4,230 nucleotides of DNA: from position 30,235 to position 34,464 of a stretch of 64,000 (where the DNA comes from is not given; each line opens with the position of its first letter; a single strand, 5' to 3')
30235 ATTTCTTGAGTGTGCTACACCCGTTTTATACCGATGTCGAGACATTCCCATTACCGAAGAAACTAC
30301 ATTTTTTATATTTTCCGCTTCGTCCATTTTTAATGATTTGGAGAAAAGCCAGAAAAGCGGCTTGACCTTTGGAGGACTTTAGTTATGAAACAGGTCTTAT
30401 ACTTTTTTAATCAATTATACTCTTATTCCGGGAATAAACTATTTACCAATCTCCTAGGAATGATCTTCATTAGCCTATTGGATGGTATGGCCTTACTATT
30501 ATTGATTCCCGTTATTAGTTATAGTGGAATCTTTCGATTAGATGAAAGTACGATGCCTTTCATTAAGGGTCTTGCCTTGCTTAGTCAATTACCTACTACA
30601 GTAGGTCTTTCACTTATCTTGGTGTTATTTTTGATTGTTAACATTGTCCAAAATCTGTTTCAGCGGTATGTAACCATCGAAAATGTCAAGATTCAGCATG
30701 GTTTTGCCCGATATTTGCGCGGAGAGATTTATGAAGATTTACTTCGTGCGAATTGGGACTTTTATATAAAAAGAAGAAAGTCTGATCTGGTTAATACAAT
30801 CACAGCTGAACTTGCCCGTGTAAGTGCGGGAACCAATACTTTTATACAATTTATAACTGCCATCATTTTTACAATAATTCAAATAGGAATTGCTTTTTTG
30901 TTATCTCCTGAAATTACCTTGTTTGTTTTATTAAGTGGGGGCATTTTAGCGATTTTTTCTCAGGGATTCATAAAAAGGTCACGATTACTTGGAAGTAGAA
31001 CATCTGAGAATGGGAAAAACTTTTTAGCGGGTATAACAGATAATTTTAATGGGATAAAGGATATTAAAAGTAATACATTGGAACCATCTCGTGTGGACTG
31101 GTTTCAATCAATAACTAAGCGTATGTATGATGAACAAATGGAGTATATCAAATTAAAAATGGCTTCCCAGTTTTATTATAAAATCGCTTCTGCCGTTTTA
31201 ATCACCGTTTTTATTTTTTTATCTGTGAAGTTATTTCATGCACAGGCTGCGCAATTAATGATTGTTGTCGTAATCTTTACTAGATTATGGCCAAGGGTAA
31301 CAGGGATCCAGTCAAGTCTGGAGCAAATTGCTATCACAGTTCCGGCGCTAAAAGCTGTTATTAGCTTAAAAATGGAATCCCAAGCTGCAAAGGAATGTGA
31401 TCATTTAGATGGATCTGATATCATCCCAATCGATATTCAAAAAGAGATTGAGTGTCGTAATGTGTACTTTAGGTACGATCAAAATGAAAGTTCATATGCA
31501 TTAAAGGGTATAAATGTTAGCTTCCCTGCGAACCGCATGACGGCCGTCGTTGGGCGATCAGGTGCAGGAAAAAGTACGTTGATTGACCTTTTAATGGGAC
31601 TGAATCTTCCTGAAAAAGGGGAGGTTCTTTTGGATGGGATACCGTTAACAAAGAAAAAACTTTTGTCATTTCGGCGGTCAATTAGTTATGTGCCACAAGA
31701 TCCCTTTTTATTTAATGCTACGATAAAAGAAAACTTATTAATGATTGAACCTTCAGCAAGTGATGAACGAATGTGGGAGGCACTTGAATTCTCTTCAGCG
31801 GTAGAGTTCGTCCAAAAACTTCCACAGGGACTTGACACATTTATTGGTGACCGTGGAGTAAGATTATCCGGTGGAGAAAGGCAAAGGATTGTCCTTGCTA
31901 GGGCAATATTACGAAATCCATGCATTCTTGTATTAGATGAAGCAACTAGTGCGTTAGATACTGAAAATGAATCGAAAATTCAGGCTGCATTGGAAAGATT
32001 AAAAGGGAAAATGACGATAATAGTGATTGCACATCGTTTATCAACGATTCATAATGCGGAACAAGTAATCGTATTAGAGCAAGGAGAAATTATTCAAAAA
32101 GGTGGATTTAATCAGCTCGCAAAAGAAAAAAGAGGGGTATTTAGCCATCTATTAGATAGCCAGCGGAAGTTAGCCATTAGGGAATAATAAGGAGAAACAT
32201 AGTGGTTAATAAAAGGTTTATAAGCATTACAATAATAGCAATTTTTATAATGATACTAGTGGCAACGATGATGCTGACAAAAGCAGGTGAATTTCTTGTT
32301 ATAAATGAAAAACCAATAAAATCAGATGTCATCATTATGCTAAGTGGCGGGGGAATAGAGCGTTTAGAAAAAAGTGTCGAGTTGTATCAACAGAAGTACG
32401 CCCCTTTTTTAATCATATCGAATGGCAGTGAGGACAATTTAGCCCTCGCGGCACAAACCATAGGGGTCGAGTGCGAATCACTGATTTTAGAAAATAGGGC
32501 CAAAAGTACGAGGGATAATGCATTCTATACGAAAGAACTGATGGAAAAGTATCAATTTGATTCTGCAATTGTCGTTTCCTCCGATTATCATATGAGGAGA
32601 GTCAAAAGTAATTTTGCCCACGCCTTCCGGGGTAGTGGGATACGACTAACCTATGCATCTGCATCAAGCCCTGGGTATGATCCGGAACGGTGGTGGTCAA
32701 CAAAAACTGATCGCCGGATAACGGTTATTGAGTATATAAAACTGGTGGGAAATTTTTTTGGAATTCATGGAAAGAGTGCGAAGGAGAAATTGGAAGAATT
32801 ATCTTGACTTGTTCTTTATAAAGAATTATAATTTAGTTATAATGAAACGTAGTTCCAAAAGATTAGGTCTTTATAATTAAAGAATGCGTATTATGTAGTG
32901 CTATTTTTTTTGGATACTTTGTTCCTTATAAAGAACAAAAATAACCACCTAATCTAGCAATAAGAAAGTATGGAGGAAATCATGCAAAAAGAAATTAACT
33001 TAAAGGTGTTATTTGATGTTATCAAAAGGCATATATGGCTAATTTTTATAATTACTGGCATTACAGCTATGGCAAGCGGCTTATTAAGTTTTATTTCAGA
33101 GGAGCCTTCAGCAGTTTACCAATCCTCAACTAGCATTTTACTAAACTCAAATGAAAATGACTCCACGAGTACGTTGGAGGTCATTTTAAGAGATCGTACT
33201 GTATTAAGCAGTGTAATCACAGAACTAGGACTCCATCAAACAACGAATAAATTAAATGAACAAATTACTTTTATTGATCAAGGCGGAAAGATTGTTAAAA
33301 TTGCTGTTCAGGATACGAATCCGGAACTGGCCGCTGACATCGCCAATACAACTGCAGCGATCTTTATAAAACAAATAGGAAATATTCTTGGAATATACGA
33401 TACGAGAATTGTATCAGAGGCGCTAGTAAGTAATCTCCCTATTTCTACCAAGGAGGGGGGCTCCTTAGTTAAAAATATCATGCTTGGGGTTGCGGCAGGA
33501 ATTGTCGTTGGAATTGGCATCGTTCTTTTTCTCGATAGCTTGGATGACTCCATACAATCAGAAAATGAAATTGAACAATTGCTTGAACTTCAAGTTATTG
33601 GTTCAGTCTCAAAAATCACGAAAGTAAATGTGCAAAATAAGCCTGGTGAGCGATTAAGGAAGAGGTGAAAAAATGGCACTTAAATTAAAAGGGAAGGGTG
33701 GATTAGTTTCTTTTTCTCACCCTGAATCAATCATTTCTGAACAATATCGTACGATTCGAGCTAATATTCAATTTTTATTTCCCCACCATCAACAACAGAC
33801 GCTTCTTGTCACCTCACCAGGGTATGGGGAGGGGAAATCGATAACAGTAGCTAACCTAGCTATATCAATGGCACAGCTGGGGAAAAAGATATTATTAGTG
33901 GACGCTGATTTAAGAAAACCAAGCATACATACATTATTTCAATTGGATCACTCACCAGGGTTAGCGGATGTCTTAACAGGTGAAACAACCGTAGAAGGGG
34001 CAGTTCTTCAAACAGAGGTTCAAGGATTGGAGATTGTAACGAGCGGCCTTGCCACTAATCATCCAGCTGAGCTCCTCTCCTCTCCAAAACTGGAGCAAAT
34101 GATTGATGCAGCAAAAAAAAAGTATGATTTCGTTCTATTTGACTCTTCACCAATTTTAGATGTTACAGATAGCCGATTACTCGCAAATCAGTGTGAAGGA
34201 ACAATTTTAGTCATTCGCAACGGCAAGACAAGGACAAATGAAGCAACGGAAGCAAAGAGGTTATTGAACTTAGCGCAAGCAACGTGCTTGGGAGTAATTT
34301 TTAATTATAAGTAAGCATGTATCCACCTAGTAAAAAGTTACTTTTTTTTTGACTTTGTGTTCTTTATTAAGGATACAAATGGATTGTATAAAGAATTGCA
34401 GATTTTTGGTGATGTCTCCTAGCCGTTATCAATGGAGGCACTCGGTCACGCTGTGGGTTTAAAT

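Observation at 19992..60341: A SinR-operator palindrome marks the promoters of sortase-adhesin, lasso cluster, eps locus and orphan precursor: one apparent regulon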

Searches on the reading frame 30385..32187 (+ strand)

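Call 13: search_protein_families(library=pfam, proteins=[window:30385-32187:+])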
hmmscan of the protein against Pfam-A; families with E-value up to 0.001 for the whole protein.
window:30385-32187:+ (600 aa): 5 families
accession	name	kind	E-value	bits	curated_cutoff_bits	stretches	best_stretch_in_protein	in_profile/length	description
PF00005.33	ABC_tran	-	2.5e-32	112.8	25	1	373-522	1-137/137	ABC transporter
PF00664.28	ABC_membrane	-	3.9e-14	53.4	28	1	71-297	39-263/274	ABC transporter transmembrane region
PF02463.25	SMC_N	-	3.8e-12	46.5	40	1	493-565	136-212/220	RecF/RecN/SMC N terminal domain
PF13555.12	AAA_29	-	2.2e-05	24.6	27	1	377-411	16-50/61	P-loop containing region of AAA domain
PF03193.22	RsgA_GTPase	-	0.00078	19.7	30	0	382-405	105-128/174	RsgA GTPase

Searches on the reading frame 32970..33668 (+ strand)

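Call 13: search_protein_families(library=pfam, proteins=[window:32970-33668:+])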
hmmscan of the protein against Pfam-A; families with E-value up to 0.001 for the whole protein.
window:32970-33668:+ (232 aa): 1 family
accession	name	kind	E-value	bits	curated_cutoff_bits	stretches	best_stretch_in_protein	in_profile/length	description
PF02706.20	Wzz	-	6.1e-09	36.5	25.5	1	8-83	2-88/91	Chain length determinant protein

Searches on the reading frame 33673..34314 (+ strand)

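Call 13: search_protein_families(library=pfam, proteins=[window:33673-34314:+])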
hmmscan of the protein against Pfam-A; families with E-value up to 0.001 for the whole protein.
window:33673-34314:+ (213 aa): 6 families
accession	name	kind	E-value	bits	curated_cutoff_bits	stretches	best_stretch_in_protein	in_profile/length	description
PF13614.12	AAA_31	-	3.3e-15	56.9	27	1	52-170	12-137/177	AAA domain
PF10609.15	ParA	-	1.6e-10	41.3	27.1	1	41-211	3-173/246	NUBPL iron-transfer P-loop NTPase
PF01656.29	CbiA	-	7.3e-07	29.6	25.4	1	45-136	2-54/125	CobQ/CobB/MinD/ParA nucleotide binding domain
PF00142.24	Fer4_NifH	-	1.7e-06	28.2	25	1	52-122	10-84/271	4Fe-4S iron sulfur cluster binding proteins, NifH/frxC family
PF09140.17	MipZ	-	0.00016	21.5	20.7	1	52-169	11-117/262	ATPase MipZ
PF06564.18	CBP_BcsQ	-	0.00038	20.5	21.3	1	52-182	12-146/234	Cellulose biosynthesis protein BcsQ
